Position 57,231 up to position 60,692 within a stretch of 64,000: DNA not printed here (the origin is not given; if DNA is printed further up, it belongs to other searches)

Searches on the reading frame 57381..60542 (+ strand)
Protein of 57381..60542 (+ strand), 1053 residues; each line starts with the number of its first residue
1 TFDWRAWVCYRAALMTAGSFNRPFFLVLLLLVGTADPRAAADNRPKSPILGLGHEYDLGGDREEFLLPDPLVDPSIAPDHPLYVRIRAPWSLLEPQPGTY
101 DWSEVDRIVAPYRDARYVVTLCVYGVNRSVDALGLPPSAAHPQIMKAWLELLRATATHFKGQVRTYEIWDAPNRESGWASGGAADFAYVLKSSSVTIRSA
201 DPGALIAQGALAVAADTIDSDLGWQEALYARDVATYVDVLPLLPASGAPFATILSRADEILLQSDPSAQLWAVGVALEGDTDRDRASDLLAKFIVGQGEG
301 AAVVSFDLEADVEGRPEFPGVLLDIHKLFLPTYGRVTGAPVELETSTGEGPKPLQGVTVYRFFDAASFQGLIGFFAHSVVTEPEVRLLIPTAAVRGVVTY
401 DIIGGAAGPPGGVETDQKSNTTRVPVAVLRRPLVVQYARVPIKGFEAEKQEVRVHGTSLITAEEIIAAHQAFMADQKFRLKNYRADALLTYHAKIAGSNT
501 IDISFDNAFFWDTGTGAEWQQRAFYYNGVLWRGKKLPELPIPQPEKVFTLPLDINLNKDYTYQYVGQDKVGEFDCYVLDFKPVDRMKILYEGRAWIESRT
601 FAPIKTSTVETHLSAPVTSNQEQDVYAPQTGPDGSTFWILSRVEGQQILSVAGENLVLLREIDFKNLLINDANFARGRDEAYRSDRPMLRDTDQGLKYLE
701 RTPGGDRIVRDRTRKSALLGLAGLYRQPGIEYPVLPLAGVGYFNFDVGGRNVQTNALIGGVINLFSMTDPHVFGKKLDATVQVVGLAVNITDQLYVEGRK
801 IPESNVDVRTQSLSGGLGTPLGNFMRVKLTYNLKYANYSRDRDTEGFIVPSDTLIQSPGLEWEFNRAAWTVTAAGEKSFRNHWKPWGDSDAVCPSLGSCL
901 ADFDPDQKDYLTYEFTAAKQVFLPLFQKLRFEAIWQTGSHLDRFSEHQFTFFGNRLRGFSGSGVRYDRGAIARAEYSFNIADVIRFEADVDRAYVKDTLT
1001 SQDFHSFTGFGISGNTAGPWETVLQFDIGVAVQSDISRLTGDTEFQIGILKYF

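Call 33: search_protein_families(library=pfam, proteins=[window:57381-60542:+], max_evalue=0.0001)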
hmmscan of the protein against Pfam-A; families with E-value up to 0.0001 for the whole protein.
window:57381-60542:+ (1053 aa): 1 family
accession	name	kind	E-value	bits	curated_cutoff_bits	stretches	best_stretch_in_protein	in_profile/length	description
PF17131.11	LolA_like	-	4.1e-05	23.8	30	1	556-608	67-120/184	Outer membrane lipoprotein-sorting protein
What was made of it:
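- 57423..60542 (+): Protein of about 1040 aa, TP_0789/LolA-like. Backbone gene that marks the far edge of the upstream island. Weak Pfam LolA_like match (call 33).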
